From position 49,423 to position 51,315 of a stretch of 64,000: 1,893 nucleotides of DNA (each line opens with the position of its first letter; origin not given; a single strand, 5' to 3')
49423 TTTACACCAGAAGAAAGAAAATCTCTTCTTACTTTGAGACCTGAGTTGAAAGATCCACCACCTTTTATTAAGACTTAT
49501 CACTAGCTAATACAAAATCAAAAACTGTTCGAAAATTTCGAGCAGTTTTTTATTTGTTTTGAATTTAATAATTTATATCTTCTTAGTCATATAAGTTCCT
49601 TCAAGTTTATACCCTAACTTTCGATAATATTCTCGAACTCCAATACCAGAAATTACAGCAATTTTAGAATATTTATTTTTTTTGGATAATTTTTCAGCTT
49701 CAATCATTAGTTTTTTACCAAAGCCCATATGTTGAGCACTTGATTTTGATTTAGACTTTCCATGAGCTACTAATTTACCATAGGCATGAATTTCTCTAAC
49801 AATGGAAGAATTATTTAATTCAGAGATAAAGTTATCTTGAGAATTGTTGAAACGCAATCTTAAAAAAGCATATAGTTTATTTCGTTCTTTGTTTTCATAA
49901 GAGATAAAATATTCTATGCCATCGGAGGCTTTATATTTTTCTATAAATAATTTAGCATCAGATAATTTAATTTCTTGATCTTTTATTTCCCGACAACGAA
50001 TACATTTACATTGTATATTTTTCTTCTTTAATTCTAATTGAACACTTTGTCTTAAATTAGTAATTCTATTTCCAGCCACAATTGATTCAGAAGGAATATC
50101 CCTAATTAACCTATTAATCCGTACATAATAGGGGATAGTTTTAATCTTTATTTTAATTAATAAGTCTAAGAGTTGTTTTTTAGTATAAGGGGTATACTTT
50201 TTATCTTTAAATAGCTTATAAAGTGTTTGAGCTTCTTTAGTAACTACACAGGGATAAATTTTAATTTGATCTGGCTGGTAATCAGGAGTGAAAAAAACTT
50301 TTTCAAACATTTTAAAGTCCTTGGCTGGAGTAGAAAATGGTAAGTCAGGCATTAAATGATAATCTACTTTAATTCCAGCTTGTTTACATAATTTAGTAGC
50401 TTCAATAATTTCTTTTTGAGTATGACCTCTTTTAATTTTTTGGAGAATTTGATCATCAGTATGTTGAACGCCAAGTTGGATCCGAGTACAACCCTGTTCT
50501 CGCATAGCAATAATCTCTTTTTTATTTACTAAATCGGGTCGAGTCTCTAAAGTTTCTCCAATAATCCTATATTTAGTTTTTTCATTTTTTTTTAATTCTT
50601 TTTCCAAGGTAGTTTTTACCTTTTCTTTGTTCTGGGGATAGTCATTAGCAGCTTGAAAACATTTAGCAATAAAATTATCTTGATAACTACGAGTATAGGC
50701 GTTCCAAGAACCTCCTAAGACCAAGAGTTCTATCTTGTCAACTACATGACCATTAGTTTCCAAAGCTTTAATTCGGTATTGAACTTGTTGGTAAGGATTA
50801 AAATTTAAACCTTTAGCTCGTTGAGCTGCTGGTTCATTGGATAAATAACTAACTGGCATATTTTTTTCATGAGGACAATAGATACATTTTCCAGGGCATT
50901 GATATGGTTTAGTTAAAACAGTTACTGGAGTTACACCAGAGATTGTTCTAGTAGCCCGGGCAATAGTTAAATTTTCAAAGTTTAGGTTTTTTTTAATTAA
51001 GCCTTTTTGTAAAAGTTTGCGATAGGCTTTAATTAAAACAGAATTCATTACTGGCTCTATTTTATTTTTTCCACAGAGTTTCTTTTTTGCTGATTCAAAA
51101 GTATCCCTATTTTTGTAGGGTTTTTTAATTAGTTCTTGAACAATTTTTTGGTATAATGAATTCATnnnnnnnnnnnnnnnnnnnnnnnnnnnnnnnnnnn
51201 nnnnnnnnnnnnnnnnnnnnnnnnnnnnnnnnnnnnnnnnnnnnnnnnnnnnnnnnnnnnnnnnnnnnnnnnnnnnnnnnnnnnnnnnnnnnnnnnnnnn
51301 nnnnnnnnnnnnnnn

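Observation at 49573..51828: Divergent Elp3-like (radical SAM + GNAT) and Trm9-like methyltransferase genes meeting at a CATATG palindrome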

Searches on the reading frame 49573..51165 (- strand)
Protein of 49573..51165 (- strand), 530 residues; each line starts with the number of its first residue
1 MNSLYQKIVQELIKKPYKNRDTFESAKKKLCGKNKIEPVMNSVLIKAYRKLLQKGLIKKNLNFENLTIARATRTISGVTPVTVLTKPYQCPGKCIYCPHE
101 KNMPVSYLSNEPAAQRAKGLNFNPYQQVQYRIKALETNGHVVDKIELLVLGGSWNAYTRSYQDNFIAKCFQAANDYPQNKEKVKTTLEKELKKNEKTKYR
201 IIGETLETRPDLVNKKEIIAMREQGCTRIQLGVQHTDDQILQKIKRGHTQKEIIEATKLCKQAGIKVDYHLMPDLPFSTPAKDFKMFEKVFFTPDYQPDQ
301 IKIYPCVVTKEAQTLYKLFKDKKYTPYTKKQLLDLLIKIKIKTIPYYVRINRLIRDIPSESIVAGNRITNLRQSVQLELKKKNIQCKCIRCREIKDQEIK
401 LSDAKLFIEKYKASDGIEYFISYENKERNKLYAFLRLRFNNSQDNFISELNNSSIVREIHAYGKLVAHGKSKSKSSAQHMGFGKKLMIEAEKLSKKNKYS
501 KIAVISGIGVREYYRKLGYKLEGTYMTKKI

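Call 3: search_protein_families(library=pfam, proteins=[window:49573-51165:-], max_evalue=0.01)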
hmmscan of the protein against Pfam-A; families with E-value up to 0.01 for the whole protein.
window:49573-51165:- (530 aa): 3 families
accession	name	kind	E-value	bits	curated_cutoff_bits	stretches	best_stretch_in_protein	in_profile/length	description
PF16199.10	Radical_SAM_C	-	1.2e-16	60.9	31.9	1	298-380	1-84/85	Radical_SAM C-terminal domain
PF04055.27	Radical_SAM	-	9.8e-14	52.3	29.5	1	89-270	6-149/166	Radical SAM superfamily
PF00583.31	Acetyltransf_1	-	0.0016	19.1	20.7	0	474-519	68-116/116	Acetyltransferase (GNAT) family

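Call 4: search_protein_families(library=ncbifam, proteins=[window:49573-51165:-], max_evalue=0.01)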
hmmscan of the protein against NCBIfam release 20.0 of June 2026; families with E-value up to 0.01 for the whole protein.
window:49573-51165:- (530 aa): 21 families
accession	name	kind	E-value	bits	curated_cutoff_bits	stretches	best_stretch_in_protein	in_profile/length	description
TIGR01211.1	ELP3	subfamily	9.8e-160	532.5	350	1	8-530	2-522/522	tRNA uridine(34) 5-carboxymethylaminomethyl modification radical SAM/GNAT enzyme Elp3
TIGR01212.1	TIGR01212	equivalog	5.5e-20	71.7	180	1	164-381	78-291/302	tRNA modification radical SAM protein MnmL/YtqA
TIGR00539.1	hemN_rel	equivalog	4.8e-12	45.7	205.4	1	190-313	76-196/361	radical SAM family heme chaperone HemW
TIGR04013.1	B12_SAM_MJ_1487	hypoth_equivalog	1.6e-10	40.4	251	1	206-282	245-322/382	TIGR04013 family B12-binding domain/radical SAM domain-containing protein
TIGR03994.1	rSAM_HemZ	equivalog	4.4e-09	35.9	321.4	1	205-347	176-319/401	coproporphyrinogen dehydrogenase HemZ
NF004567.0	PRK05904.1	equivalog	7.4e-09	35.3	355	1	190-308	81-194/353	coproporphyrinogen III oxidase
NF006067.1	PRK08208.1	equivalog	9.1e-09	34.7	380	1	195-314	118-235/427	STM4012 family radical SAM protein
NF040546.1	rSAM_CUAEP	equivalog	9.9e-09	34.4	500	1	215-284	262-332/468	CUAEP/CCAEP-tail radical SAM (seleno)protein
TIGR00538.1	hemN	equivalog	1.3e-07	30.8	324.95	1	205-337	141-272/454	oxygen-independent coproporphyrinogen III oxidase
NF006060.0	PRK08207.1-3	equivalog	3.2e-07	29.5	653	1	208-336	248-374/477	coproporphyrinogen III oxidase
TIGR02026.1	BchE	equivalog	2.1e-06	26.9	481.35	1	168-323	241-391/497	magnesium-protoporphyrin IX monomethyl ester anaerobic oxidative cyclase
NF006066.0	PRK08207.2-5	equivalog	7.5e-06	24.8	1117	1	208-285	288-365/518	coproporphyrinogen III oxidase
TIGR03471.1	HpnJ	equivalog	7.8e-06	25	577.6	1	213-277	285-349/472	hopanoid biosynthesis associated radical SAM protein HpnJ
TIGR04014.1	B12_SAM_MJ_0865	equivalog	7.9e-06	24.9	360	1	208-271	251-314/434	methyl-coenzyme M reductase glutamine C-methyltransferase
TIGR03975.1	rSAM_ocin_1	subfamily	9e-06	24.5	281.85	1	207-281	345-418/606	RiPP maturation radical SAM C-methyltransferase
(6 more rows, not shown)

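Call 6: search_solved_structures(query=window:49573-51165:-, max_evalue=0.001, show_alignments=1)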
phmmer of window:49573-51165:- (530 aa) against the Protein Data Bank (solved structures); distinct sequences matched with E-value up to 0.001: 9.
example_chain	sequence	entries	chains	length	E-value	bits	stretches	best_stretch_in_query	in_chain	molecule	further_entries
6iad_A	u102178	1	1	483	1.6e-110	373.4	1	70-529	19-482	Histone acetyltransferase, ELP3 family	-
6iaz_A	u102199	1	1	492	2.1e-110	373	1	70-529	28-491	Histone acetyltransferase, ELP3 family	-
6ia8_A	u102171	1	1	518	2.5e-110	372.8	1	70-529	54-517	Histone acetyltransferase, ELP3 family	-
5l7j_A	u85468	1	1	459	1.5e-103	350.4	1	70-529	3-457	ELP3 family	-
6ia6_A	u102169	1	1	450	1.3e-94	320.9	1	70-529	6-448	ELP3 family, ELP3 family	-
5l7l_A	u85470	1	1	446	2.5e-94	320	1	70-529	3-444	ELP3 family, ELP3 family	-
8ptx_C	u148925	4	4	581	6e-91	308.8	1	69-529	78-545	Elongator complex protein 3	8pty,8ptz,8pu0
8avg_C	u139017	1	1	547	5.9e-90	305.6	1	69-529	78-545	Elongator complex protein 3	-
6qk7_C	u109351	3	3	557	1.5e-87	297.6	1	69-530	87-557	Elongator complex protein 3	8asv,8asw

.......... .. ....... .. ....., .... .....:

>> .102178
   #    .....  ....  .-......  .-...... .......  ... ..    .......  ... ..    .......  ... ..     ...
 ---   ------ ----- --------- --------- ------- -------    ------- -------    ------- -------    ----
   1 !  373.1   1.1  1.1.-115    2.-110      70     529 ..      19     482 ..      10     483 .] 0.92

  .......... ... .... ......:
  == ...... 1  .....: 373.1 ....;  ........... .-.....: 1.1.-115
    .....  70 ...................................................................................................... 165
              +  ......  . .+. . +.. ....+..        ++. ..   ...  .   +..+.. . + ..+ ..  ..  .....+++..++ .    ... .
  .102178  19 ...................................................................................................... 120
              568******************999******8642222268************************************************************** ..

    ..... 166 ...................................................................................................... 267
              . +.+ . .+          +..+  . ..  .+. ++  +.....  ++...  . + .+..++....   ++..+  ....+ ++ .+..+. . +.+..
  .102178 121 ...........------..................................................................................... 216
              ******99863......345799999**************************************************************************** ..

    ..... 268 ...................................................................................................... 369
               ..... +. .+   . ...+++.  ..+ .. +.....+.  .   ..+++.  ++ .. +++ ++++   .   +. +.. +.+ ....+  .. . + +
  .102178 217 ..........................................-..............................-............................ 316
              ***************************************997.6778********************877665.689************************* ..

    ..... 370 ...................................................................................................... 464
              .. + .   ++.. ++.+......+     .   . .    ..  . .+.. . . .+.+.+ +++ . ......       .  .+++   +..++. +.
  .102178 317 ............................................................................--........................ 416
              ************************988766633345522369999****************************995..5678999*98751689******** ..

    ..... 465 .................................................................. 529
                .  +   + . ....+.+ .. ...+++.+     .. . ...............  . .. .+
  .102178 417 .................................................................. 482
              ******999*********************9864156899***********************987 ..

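Call 10: find_related_loci(query=window:49573-51165:-, collection=genome_contigs, flank=6000)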
Query window:49573-51165:- (530 aa) in genome_contigs; peptide patterns used: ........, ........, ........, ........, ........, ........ (x = any residue, [..] = any of these).
144 stretches matched a pattern; 44 encode a relative of the query (tblastn E <= 1e-3); 44 distinct loci.
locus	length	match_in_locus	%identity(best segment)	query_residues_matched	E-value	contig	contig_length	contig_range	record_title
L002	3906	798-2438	53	1-530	0e+0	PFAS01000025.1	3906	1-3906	MAG: Candidatus Falkowbacteria bacterium CG10_big_fil_rev_8_21_14_0_10_43_11 CG10_8_21_14_0.10_scaffold_28346_c, whole g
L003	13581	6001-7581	55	3-526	0e+0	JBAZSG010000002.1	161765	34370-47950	MAG: Patescibacteria group bacterium isolate SO_2017_GW1_168 NODE_725_length_161765_cov_2.499957_OW334_2017, whole genom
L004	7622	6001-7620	53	3-526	0e+0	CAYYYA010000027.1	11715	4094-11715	MAG TPA_asm: uncultured Gammaproteobacteria bacterium isolate SRP298887_co1_32 genome assembly, contig: NODE_5941_length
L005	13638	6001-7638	51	4-530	3e-180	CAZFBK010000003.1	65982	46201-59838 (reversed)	MAG TPA_asm: uncultured Gammaproteobacteria bacterium isolate SRP286056_co1_112 genome assembly, contig: NODE_381_length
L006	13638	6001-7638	79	1-530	0e+0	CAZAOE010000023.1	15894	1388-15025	MAG TPA_asm: uncultured Gammaproteobacteria bacterium isolate SRP178699_co1_436 genome assembly, contig: NODE_4702_lengt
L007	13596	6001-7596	55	1-530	0e+0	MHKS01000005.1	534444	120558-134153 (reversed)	MAG: Candidatus Komeilibacteria bacterium RIFOXYD1_FULL_37_29 rifoxyd1_full_scaffold_8, whole genome shotgun sequence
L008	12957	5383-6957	52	1-530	2e-172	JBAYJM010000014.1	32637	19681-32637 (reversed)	MAG: Candidatus Buchananbacteria bacterium isolate SO_2016_GW1_56 scaffold02457_OW334_2016, whole genome shotgun sequenc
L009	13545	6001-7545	52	6-530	1e-170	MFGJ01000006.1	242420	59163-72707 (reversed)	MAG: Candidatus Falkowbacteria bacterium RIFOXYC2_FULL_36_12 rifoxyc2_full_scaffold_69, whole genome shotgun sequence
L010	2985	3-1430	55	68-530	2e-179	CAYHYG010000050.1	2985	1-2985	MAG TPA_asm: uncultured Gammaproteobacteria bacterium isolate ERP119705_co16_30 genome assembly, contig: NODE_26553_leng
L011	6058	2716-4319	53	18-530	2e-166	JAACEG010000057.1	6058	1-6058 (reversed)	MAG: Lysobacteraceae bacterium isolate OTbin.42 scaffold_16243, whole genome shotgun sequence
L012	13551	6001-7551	51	10-530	4e-163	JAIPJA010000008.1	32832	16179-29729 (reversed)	MAG: Candidatus Paceibacterota bacterium isolate Tobar13m-G48 Tobar13m-C1580, whole genome shotgun sequence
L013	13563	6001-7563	46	5-530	6e-162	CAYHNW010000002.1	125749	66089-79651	MAG TPA_asm: uncultured Candidatus Peribacteria bacterium isolate ERP119705_co14_518 genome assembly, contig: NODE_57_le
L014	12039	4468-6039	47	1-530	3e-159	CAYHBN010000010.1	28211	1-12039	MAG TPA_asm: uncultured Candidatus Peribacteria bacterium isolate ERP119702_co1_136 genome assembly, contig: NODE_1655_l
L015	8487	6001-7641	51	1-530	6e-159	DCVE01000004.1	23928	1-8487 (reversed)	MAG TPA_asm: Patescibacteria group bacterium UBA2196 UBA2196_contig_8599, whole genome shotgun sequence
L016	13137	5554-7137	52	4-528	5e-157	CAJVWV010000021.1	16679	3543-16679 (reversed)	TPA_asm: uncultured bacterium isolate DRR093004_bin.4_MetaBAT_v2.12.1_MAG genome assembly, contig: NODE_2000_length_1667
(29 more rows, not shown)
